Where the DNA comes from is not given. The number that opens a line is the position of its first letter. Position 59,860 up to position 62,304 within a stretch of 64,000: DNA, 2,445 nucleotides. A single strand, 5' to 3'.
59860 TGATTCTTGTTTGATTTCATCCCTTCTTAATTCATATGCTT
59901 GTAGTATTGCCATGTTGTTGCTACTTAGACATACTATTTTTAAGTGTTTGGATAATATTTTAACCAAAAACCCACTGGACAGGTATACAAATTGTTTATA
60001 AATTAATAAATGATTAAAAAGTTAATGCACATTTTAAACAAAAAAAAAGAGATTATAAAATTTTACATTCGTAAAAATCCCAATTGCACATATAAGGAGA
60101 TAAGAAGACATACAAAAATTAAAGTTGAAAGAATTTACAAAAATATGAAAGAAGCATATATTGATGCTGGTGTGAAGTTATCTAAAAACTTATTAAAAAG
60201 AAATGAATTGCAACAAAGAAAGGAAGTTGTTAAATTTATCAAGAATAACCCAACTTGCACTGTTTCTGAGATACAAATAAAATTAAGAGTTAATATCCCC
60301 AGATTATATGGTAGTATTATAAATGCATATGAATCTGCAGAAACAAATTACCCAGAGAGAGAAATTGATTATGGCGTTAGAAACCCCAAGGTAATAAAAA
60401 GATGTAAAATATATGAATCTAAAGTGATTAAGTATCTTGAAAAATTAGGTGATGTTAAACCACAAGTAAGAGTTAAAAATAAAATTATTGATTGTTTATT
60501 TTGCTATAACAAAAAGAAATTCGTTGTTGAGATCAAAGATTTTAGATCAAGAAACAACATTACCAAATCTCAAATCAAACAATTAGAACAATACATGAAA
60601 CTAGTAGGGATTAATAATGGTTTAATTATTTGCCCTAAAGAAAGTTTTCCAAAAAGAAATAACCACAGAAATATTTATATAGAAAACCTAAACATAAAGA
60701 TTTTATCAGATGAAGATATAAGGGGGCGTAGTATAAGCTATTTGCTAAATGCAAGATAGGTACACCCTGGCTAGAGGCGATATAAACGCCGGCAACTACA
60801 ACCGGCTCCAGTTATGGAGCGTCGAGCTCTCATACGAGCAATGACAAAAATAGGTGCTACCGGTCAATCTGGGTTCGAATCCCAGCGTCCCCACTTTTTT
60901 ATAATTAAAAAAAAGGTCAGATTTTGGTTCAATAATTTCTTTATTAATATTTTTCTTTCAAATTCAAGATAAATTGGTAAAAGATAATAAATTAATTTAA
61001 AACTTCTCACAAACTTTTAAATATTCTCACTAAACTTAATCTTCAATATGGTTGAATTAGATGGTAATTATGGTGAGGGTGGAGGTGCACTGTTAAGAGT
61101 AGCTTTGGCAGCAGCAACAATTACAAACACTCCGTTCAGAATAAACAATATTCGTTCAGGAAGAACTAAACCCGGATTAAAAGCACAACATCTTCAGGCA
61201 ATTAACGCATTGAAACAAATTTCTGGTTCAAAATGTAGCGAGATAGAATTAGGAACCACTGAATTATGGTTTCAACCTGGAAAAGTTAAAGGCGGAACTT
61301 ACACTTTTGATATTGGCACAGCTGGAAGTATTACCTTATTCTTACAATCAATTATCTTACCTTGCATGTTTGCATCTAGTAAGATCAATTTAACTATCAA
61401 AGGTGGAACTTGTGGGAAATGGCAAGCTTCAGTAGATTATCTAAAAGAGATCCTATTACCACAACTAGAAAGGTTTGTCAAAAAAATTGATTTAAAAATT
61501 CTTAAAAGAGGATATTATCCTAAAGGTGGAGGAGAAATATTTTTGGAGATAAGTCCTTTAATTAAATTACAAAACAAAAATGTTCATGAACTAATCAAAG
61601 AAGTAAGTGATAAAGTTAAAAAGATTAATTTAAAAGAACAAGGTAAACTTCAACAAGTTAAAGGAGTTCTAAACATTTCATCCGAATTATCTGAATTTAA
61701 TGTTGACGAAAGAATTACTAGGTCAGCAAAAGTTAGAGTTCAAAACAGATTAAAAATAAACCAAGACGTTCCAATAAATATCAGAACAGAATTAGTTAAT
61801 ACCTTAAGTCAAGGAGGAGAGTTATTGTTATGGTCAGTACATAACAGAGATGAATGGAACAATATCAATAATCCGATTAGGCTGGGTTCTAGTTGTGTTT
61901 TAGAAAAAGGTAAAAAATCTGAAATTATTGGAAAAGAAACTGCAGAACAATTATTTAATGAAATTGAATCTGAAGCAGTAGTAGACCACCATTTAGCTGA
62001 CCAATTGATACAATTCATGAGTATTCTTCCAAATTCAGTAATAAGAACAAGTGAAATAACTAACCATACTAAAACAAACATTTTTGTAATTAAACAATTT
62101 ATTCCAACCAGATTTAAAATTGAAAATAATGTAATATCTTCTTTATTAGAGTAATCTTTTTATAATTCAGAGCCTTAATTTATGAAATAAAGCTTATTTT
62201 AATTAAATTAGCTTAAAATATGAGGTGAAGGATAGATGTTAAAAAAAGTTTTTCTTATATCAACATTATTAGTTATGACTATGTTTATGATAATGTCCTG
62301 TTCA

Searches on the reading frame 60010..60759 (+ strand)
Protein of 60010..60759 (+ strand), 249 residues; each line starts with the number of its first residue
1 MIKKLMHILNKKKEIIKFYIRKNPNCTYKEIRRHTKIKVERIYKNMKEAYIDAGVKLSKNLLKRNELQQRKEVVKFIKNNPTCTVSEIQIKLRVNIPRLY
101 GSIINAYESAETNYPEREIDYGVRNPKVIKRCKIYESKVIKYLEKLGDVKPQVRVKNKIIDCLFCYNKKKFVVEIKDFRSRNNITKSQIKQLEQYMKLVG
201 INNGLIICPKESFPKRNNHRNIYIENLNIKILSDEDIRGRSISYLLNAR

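Call 24: search_protein_families(library=pfam, proteins=[window:60010-60759:+], max_evalue=0.001)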
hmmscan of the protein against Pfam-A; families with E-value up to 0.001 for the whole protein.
window:60010-60759:+ (249 aa): 2 families
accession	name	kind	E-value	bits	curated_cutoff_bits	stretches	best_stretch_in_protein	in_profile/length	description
PF03749.19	SfsA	-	0.0006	20.1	22.8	0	135-179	11-55/138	Sugar fermentation stimulation protein RE domain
PF13412.12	HTH_24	-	0.00086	19.3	21.9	0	18-47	10-39/48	Winged helix-turn-helix DNA-binding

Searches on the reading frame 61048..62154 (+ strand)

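Call 24: search_protein_families(library=pfam, proteins=[window:61048-62154:+], max_evalue=0.001)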
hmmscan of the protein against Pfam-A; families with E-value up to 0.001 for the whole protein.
window:61048-62154:+ (368 aa): 2 families
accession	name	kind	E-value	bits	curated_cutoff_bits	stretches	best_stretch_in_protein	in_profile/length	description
PF01137.26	RTC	-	3.6e-77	258.9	27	1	8-358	1-221/221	RNA 3'-terminal phosphate cyclase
PF05189.18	RTC_insert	-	9.6e-07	29.6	23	1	197-307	2-102/102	RNA 3'-terminal phosphate cyclase (RTC), insert domain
